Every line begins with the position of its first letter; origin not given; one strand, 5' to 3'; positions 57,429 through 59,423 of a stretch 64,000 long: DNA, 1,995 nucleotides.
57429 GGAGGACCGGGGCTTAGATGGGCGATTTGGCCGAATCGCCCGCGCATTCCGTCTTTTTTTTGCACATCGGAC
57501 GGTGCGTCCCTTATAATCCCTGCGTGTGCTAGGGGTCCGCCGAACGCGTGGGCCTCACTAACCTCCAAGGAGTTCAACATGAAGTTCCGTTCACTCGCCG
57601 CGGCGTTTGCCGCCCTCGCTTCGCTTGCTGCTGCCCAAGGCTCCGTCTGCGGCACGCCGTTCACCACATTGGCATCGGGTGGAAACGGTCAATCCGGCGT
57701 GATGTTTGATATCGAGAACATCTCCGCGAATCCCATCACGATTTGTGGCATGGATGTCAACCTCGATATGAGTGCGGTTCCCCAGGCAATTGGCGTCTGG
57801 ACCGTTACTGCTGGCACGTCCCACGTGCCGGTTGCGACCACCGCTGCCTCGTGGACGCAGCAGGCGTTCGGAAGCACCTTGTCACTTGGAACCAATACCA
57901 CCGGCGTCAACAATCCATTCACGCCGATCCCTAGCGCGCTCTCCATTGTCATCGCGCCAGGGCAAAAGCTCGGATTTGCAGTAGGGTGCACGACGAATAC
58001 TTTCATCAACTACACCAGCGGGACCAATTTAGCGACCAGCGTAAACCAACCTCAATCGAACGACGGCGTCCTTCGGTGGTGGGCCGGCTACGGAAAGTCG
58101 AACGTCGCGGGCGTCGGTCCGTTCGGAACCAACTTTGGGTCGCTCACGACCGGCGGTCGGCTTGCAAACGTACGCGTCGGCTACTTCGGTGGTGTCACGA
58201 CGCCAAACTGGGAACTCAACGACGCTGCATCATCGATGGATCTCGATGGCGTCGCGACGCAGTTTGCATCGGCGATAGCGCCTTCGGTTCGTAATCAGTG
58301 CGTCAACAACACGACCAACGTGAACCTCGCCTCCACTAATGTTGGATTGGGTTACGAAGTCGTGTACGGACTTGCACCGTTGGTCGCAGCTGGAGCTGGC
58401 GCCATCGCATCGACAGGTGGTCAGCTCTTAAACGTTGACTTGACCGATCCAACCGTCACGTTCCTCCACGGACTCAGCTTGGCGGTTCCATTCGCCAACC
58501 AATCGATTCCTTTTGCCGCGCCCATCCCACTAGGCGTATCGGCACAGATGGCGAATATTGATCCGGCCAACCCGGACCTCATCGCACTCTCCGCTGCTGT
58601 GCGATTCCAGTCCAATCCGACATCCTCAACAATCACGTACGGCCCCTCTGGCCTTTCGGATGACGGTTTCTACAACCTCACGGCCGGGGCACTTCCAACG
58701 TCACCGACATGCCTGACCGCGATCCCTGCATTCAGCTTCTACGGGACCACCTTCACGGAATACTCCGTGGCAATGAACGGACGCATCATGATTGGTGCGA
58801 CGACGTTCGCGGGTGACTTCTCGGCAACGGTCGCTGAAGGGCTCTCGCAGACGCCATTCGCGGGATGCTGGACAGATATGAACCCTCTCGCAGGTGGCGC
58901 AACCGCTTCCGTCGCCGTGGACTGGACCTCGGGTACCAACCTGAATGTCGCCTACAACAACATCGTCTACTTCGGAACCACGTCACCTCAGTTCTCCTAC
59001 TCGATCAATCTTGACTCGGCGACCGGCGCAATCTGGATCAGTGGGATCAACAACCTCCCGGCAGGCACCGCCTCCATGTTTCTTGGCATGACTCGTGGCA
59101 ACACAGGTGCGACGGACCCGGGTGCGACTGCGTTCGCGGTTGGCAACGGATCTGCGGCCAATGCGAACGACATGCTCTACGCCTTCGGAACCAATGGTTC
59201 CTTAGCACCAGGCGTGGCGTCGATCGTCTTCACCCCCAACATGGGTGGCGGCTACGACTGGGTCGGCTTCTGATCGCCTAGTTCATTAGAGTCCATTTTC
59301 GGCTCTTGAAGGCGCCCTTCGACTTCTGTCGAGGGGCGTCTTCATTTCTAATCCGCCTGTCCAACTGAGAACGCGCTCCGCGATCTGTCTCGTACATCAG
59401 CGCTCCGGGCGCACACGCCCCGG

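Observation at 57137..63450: Three tandem, independently transcribed paralogs of an unrecognised secreted protein family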

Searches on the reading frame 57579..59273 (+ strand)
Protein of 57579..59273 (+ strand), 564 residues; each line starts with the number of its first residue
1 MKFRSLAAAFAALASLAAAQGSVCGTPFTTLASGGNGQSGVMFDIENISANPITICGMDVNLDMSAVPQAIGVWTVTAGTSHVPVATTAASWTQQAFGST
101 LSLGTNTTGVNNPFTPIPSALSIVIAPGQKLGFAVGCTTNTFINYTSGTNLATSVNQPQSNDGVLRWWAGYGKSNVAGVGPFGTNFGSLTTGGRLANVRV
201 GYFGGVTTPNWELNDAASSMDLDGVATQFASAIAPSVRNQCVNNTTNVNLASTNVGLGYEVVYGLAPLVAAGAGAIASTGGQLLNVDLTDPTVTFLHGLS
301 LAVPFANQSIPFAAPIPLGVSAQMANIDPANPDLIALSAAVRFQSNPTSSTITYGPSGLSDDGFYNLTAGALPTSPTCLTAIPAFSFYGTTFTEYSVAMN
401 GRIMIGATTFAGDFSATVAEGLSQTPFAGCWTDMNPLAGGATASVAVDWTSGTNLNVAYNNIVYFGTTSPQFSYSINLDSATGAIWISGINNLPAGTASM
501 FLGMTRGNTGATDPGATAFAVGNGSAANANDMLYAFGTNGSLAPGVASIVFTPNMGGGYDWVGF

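Call 3: search_protein_families(library=pfam, proteins=[window:57579-59273:+], max_evalue=1)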
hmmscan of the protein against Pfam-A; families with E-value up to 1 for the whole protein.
window:57579-59273:+ (564 aa): 0 families

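Call 4: search_protein_families(library=ncbifam, proteins=[window:57579-59273:+], max_evalue=1)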
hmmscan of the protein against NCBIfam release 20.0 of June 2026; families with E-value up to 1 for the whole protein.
window:57579-59273:+ (564 aa): 0 families

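Call 10: find_homologous_proteins(query=window:57579-59270:+, max_evalue=0.001)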
Query window:57579-59270:+ (564 aa): 5 proteins with E <= 0.001 among 8000 candidates.
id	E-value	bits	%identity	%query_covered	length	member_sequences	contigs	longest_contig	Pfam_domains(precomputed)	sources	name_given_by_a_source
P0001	0.0e+0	1223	100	100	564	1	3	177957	-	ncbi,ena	-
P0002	7.0e-213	726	61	100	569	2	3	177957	-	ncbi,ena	-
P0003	3.0e-195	668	59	100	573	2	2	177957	-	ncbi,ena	-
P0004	1.0e-175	604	55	100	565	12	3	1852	-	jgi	-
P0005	3.7e-170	585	53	100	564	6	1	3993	-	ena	-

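Call 13: find_related_loci(query=window:57579-59270:+, collection=genome_contigs, flank=10000)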
Query window:57579-59270:+ (564 aa) in genome_contigs; peptide patterns used: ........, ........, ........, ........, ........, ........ (x = any residue, [..] = any of these).
44 stretches matched a pattern, but none encodes a relative of the query by tblastn (E <= 1e-3).

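Call 16: find_encoding_contigs(protein=P0001, flank=10000, max_places=6)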
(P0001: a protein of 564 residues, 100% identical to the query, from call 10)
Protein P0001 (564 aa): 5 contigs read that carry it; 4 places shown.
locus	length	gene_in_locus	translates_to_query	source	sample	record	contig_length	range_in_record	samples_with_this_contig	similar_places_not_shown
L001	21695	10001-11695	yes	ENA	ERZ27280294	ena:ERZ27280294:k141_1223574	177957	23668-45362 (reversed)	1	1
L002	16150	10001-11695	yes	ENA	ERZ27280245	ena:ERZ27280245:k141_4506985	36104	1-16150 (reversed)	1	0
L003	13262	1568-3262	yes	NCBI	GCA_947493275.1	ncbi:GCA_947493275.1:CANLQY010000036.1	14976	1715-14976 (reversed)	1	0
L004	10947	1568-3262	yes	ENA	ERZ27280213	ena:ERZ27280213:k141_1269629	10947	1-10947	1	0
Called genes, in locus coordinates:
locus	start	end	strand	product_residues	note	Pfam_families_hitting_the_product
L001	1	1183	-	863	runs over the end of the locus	PF00905:Transpeptidase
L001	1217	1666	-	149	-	-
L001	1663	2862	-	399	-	PF04085:MreC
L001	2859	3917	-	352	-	PF06723:MreB_Mbl, PF00022:Actin (faint), PF00012:HSP70, PF14450:FtsA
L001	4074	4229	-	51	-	-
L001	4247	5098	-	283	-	-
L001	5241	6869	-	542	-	PF20154:LNT_N, PF00795:CN_hydrolase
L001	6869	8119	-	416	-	PF03453:MoeA_N, PF00994:MoCF_biosynth, PF03454:MoeA_C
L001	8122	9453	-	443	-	-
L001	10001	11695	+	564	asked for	-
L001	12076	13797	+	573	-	-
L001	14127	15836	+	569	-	-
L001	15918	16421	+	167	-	PF00885:DMRL_synthase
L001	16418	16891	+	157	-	PF01029:NusB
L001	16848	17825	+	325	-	PF13401:AAA_22 (faint), PF02881:SRP54_N, PF13191:AAA_16, PF13604:AAA_30 (weak), PF00448:SRP54, PF13207:AAA_17 (weak)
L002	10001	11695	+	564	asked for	-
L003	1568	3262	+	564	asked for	-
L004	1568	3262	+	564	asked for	-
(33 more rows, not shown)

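Call 21: find_encoding_contigs(protein=P0005, flank=10000, max_places=6)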
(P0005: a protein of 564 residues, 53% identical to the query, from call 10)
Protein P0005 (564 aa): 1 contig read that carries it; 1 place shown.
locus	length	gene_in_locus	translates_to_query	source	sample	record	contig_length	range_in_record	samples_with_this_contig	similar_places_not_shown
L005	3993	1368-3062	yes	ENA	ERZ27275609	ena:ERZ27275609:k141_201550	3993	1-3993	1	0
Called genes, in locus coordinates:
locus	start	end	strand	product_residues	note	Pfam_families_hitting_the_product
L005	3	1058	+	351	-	?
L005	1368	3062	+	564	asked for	-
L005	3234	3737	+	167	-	PF00885:DMRL_synthase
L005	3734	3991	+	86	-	?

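Call 22: find_encoding_contigs(protein=P0004, flank=10000, max_places=6)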
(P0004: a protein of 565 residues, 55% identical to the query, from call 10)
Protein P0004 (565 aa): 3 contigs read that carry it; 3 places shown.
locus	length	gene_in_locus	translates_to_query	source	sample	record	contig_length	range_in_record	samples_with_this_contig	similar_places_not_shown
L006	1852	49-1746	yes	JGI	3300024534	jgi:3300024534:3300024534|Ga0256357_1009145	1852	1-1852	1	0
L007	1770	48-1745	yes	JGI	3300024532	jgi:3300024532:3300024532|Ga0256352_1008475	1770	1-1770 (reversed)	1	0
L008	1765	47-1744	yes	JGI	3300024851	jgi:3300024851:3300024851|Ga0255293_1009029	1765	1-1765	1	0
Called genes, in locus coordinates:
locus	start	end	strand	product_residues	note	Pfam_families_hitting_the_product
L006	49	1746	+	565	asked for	-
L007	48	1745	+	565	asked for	-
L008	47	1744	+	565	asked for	-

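Call 27: predict_structure(alignment_id=A2)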
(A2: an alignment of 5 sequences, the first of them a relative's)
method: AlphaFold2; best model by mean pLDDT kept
length: 564 residues; sequences in the alignment: 5
mean_pLDDT: 32.6   pTM: 0.28
mean pLDDT of the five models: 32.6, 28.7, 26.9, 26.4, 26.2
residues with pLDDT >= 90: 0; 70-90: 0; 50-70: 49; < 50: 515
segments of 3 or more residues with pLDDT < 50: 1-44, 57-66, 79-90, 101-121, 137-564
pLDDT, mean of each block of 10 residues (from residue 1): 31 27 24 26 50 54 46 55 38 56 44 38 61 49 25 22 26 28 40 40 41 31 20 19 20 22 22 20 23 23 26 26 26 23 24 25 23 30 39 36 37 25 23 30 38 44 37 47 45 32 27 25 27 29 36 32 24
secondary structure, 60 per line:
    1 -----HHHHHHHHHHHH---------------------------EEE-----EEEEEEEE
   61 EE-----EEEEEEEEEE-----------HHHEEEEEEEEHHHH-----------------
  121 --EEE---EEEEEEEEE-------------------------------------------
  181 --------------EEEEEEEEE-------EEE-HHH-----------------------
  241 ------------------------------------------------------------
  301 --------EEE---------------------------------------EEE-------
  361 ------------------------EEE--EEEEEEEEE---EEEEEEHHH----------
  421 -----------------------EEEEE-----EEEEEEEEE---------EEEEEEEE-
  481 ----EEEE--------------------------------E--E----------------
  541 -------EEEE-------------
elements in order: H6-17 E45-47 E53-62 E68-77 E92-99 H100-103 E123-125 E129-137 E195-203 E211-213 E309-311 E351-353 E385-387 E390-398 E402-407 E444-448 E454-462 E472-479 E485-488 E548-551

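Call 28: search_protein_representatives(alignment_id=A2)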
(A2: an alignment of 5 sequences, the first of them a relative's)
Query: 5 sequences, 565 profile positions. Proteins with E-value up to 0.001 (for the whole library): 793; up to 1e-10: 500; up to 1e-30: 203. The best 150 are listed.
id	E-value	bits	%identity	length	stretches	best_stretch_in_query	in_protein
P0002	4.6e-299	1009.4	-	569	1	1-565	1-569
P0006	1.0e-143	496.5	-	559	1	7-563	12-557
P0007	1.2e-132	459.9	-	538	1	35-565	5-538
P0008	7.7e-96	338.5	-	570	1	205-565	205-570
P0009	6.6e-85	302.3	-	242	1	325-565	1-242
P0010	2.7e-83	297.1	-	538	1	15-564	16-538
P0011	1.1e-81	291.7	-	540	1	4-563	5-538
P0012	1.6e-77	277.9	-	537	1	1-564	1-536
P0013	7.8e-74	265.8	-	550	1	28-564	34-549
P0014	3.8e-73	263.5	-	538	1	9-564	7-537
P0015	1.7e-72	261.4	-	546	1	24-564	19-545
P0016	1.9e-72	261.2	-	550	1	4-526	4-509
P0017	5.3e-71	256.5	-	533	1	8-564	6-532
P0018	1.1e-69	252.1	-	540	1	9-564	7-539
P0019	1.0e-68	248.9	-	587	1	199-565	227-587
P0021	1.2e-67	245.3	-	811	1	28-565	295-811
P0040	8.9e-57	209.5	-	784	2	183-562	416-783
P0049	7.0e-54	199.9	-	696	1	251-565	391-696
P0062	8.4e-51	189.8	-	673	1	204-562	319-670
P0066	3.7e-50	187.6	-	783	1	207-564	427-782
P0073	2.0e-48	182.0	-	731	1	1-530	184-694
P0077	3.4e-47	177.9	-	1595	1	199-565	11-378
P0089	9.0e-45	169.8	-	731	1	133-565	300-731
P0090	1.1e-44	169.6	-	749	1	199-564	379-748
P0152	3.2e-36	141.6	-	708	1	207-557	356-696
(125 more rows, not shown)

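Call 33: search_protein_families(library=pfam, proteins=[P0021, P0040, P0049, P0066, P0073, P0089, P0090, P0077, P0152, P0062], max_evalue=0.01)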
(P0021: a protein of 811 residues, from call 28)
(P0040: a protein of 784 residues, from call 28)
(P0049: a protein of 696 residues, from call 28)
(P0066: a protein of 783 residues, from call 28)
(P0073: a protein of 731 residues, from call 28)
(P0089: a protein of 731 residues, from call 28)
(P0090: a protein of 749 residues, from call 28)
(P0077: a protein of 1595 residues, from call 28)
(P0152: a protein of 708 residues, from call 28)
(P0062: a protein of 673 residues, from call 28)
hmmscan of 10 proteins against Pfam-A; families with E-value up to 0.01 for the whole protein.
P0021 (811 aa): 0 families

P0040 (784 aa): 0 families

P0049 (696 aa): 0 families

P0066 (783 aa): 1 family
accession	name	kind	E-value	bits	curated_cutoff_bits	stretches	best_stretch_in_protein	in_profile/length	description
PF00932.25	LTD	-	5.2e-16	59.4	34.3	1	18-125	5-107/109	Lamin Tail Domain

P0073 (731 aa): 0 families

P0089 (731 aa): 1 family
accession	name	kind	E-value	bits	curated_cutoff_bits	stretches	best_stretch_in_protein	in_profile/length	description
PF13365.12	Trypsin_2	-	2.6e-05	25.4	27.6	1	189-336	11-144/144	Trypsin-like peptidase domain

P0090 (749 aa): 0 families

P0077 (1595 aa): 0 families

P0152 (708 aa): 0 families

P0062 (673 aa): 0 families

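Call 35: find_homologous_proteins(query=A4, max_evalue=0.00001)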
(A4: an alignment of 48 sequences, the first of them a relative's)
Query A4 (48 sequences) (564 aa, profile of the alignment): 6 proteins with E <= 0.00001 among 8000 candidates.
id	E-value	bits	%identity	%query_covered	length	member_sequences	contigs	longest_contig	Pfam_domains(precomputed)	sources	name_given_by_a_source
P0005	9.5e-173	594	53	100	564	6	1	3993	-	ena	-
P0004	3.1e-171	589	55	100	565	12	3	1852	-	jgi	-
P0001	2.7e-169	582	100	100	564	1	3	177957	-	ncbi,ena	-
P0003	6.3e-168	578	59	100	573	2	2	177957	-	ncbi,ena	-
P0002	1.9e-158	546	61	100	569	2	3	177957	-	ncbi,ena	-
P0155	7.7e-11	59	38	17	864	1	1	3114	PF13573.13,PF18962.8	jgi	jgi:large repetitive protein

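Call 36: search_solved_structures(query=A4, max_evalue=10, show_alignments=2)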
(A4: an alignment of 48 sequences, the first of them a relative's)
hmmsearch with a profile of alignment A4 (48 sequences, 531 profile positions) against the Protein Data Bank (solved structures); distinct sequences matched with E-value up to 10: 0.

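Call 40: find_related_loci(query=A5, collection=genome_contigs, flank=6000)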
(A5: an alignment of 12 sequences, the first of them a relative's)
Query A5 (564 aa) in genome_contigs; peptide patterns used: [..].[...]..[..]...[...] (x = any residue, [..] = any of these).
195 stretches matched a pattern; 133 encode a relative of the query (tblastn E <= 1e-3); the best 80 are kept; 79 distinct loci.
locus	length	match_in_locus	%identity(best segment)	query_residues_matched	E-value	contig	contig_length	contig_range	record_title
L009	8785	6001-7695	55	1-564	4e-169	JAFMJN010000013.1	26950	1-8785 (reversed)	MAG: Planctomycetota bacterium isolate DEBay_Sum019D_L_G_184 NODE_1319_length_26950_cov_6.211452, whole genome shotgun s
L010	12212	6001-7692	54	1-564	1e-172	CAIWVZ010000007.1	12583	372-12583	MAG: uncultured planctomycete isolate LaPlata_bin-2350 genome assembly, contig: bin-2350:007/460, whole genome shotgun s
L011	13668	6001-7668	46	1-561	3e-117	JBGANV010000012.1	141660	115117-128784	MAG: Planctomycetota bacterium isolate MAG_MBR_H10.41 MBRH10-41_opera_contig_510, whole genome shotgun sequence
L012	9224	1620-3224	35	1-564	1e-63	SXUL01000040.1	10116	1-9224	MAG: Planctomycetia bacterium isolate F1-140-MAGs146 F1-140__c93909, whole genome shotgun sequence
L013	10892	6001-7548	37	1-563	9e-60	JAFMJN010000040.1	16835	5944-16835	MAG: Planctomycetota bacterium isolate DEBay_Sum019D_L_G_184 NODE_3193_length_16835_cov_5.996365, whole genome shotgun s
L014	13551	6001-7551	33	28-564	9e-53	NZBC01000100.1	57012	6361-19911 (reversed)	MAG: Planctomycetota bacterium isolate ARS1434 MHASMcontig_406674, whole genome shotgun sequence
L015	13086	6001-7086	33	193-564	8e-46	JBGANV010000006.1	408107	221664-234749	MAG: Planctomycetota bacterium isolate MAG_MBR_H10.41 MBRH10-41_opera_contig_83, whole genome shotgun sequence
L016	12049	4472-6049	32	6-562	2e-45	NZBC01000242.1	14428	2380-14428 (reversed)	MAG: Planctomycetota bacterium isolate ARS1434 MHASMcontig_448397, whole genome shotgun sequence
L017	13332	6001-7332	34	116-563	9e-44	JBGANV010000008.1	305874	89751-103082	MAG: Planctomycetota bacterium isolate MAG_MBR_H10.41 MBRH10-41_opera_contig_147, whole genome shotgun sequence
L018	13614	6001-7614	32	1-564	5e-42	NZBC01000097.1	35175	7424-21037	MAG: Planctomycetota bacterium isolate ARS1434 MHASMcontig_406175, whole genome shotgun sequence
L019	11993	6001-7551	29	1-556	1e-39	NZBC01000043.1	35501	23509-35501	MAG: Planctomycetota bacterium isolate ARS1434 MHASMcontig_391414, whole genome shotgun sequence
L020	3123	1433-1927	39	2-187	4e-16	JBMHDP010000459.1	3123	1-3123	MAG: Planctomycetota bacterium isolate xHP1_bin.172 c_000000000459, whole genome shotgun sequence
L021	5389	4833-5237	35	209-343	1e-15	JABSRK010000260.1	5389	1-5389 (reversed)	MAG: Planctomycetota bacterium isolate DT_84 DT-Planctomycetota-1_scaffold_260, whole genome shotgun sequence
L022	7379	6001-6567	36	5-202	3e-14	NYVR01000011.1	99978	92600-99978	MAG: Planctomycetota bacterium isolate CPC3 75246, whole genome shotgun sequence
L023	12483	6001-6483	35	28-202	8e-14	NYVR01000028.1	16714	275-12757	MAG: Planctomycetota bacterium isolate CPC3 85675, whole genome shotgun sequence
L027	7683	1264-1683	37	28-186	1e-13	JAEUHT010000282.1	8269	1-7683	MAG: Planctomycetota bacterium isolate new MAG-24 k141_3650939, whole genome shotgun sequence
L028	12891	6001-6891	39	4-186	1e-13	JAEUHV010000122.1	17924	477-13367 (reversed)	MAG: Planctomycetota bacterium isolate new MAG-26 k141_2021712, whole genome shotgun sequence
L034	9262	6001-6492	34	25-202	4e-12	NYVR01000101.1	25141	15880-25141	MAG: Planctomycetota bacterium isolate CPC3 MHASMcontig_621640, whole genome shotgun sequence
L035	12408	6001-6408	40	1-148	5e-12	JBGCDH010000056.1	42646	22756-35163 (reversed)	MAG: Planctomycetota bacterium isolate SGMAG-78 contig56, whole genome shotgun sequence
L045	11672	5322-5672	37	26-149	6e-11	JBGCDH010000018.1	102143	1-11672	MAG: Planctomycetota bacterium isolate SGMAG-78 contig18, whole genome shotgun sequence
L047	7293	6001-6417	33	28-186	1e-10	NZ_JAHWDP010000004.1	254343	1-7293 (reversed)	Halomarinibacterium sedimenti strain CAU 1614 contig4, whole genome shotgun sequence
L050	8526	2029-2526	34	14-186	2e-10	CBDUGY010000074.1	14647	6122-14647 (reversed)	MAG TPA_asm: uncultured Ulvibacter sp. isolate SRR22808123_concoct_64 genome assembly, contig: ERZ25043451.2345, whole g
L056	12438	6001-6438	35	13-174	2e-9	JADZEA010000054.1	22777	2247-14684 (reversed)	MAG: bacterium isolate SJ803 c_000000203564, whole genome shotgun sequence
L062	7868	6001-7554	33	25-213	6e-9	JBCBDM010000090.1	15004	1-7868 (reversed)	MAG: Bacteroidota bacterium isolate J06597_9 NODE_90_length_15004_cov_5.489985, whole genome shotgun sequence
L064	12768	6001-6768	29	1-287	6e-9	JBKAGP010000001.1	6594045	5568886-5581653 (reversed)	MAG: Planctomycetota bacterium isolate Ske_MAG13 Ske_MAG13_0001, whole genome shotgun sequence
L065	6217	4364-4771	34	29-172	9e-9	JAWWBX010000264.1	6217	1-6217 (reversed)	MAG: Saprospiraceae bacterium isolate HN16.bin.22 k141_2070838_length_6217_cov_8.9827, whole genome shotgun sequence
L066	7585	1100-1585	30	1-186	2e-8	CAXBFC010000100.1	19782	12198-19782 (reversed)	MAG TPA_asm: uncultured bacterium isolate ERR2762127_binner23_Refined_22 genome assembly, contig: ERZ3421847.1279, whole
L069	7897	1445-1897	33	17-186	3e-8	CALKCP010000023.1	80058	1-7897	MAG: uncultured Ulvibacter sp. isolate S3_Bin_METABAT__77_1 genome assembly, contig: c_000000080039, whole genome shotgu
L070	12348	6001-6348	33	26-148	4e-8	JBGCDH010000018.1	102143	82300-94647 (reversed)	MAG: Planctomycetota bacterium isolate SGMAG-78 contig18, whole genome shotgun sequence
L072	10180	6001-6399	34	35-186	6e-8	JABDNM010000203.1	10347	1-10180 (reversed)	MAG: Flavobacteriaceae bacterium isolate Site_A4 k127_1185395, whole genome shotgun sequence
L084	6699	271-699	30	18-174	3e-7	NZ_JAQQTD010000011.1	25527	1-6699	Altibacter sp. HG106 NODE_11_length_25527_cov_153.796346, whole genome shotgun sequence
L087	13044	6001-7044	33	26-500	3e-7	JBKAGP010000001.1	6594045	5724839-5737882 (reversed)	MAG: Planctomycetota bacterium isolate Ske_MAG13 Ske_MAG13_0001, whole genome shotgun sequence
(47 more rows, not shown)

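Call 47: search_protein_families(library=pfam, alignment_id=A4, max_evalue=1)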
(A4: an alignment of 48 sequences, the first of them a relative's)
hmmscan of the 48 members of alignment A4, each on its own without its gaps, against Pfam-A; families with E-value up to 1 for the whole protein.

A. member 1, P0001 (564 aa): 0 families

B. families by the number of members that match (of 48 scanned): 13 families
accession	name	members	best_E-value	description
PF13605.11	DUF4141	1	0.033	Domain of unknown function (DUF4141)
PF12733.13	Cadherin-like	1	0.045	Cadherin-like beta sandwich domain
PF05481.17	Myco_19_kDa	1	0.051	Mycobacterium 19 kDa lipoprotein antigen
PF19116.6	DUF5801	1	0.052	Domain of unknown function (DUF5801)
PF02306.20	Phage_G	1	0.085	Major spike protein (G protein)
PF06119.19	NIDO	1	0.12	Nidogen-like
PF00821.23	PEPCK_GTP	1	0.15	Phosphoenolpyruvate carboxykinase C-terminal P-loop domain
PF02879.22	PGM_PMM_II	1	0.2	Phosphoglucomutase/phosphomannomutase, alpha/beta/alpha domain II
PF10646.14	Germane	1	0.25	Sporulation and spore germination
PF10913.13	DUF2706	1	0.26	Protein of unknown function (DUF2706)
PF18887.5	MBG_3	1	0.37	MBG domain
PF18886.6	DUF5649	1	0.46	Repeats of unknown function (DUF5649)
PF24213.1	DUF7434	1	0.74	Family of unknown function (DUF7434)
